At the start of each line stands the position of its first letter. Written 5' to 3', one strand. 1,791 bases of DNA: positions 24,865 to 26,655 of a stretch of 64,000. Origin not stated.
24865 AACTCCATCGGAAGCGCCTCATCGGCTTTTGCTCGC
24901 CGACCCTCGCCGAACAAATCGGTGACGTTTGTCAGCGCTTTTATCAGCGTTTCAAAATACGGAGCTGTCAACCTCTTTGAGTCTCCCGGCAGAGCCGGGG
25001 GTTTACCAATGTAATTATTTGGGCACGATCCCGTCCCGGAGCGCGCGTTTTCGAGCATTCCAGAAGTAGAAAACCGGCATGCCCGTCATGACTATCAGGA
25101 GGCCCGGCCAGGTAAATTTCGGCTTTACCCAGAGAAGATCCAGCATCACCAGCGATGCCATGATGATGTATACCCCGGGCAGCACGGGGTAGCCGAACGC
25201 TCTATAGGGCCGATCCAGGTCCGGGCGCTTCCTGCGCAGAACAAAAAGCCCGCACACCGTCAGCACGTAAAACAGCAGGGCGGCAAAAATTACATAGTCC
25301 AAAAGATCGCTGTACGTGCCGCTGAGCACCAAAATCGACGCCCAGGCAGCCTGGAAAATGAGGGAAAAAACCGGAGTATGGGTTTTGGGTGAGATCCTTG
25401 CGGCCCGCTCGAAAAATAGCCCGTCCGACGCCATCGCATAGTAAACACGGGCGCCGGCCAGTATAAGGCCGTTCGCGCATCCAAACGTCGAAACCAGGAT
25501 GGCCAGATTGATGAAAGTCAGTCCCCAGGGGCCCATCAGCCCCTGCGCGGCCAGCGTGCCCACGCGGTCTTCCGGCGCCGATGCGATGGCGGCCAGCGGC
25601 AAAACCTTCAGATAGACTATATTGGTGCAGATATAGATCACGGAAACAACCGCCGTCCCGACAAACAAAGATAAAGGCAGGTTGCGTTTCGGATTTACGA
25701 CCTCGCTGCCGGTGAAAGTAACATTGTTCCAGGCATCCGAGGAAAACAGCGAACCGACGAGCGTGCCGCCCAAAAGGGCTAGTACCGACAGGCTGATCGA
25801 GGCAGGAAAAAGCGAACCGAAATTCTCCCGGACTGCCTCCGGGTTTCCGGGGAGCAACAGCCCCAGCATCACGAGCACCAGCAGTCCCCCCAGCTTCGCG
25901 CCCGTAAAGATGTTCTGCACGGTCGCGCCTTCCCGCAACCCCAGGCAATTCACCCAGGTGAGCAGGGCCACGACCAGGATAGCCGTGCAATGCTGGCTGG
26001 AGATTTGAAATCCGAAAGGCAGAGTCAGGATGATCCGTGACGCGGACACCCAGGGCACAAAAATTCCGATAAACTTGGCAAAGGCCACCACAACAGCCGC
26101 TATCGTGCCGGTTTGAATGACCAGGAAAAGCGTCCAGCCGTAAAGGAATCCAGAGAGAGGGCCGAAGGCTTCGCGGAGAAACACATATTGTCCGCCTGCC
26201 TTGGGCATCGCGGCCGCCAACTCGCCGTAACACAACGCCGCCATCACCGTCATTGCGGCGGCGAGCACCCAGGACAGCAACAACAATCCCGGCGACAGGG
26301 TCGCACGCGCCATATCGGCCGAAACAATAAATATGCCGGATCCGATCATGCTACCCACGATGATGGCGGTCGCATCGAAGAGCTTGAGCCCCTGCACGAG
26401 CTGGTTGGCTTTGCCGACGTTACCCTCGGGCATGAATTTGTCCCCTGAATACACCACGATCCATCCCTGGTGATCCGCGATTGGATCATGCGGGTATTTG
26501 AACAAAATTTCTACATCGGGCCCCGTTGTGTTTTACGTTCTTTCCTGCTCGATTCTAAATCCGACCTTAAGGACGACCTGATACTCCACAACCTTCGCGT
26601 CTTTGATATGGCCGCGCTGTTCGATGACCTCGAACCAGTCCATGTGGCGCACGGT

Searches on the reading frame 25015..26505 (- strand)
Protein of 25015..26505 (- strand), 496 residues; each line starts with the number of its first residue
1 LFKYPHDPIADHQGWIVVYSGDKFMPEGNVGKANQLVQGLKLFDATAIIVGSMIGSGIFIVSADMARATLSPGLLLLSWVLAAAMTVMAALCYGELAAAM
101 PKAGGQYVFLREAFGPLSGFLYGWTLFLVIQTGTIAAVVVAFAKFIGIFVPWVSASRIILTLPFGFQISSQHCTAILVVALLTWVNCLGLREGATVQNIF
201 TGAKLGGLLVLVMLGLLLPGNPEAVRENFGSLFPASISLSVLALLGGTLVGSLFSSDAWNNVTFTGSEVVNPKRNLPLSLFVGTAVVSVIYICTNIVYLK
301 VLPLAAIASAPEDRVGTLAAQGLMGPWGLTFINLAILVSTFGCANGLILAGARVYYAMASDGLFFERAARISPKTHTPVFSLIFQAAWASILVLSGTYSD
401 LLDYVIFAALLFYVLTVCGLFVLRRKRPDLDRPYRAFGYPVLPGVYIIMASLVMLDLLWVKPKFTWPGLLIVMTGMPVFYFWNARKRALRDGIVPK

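Call 48: find_encoding_contigs(protein=window:25015-26505:-, flank=3000, max_places=10)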
Protein window:25015-26505:- (496 aa): no gene with exactly this product is on record in the collection.
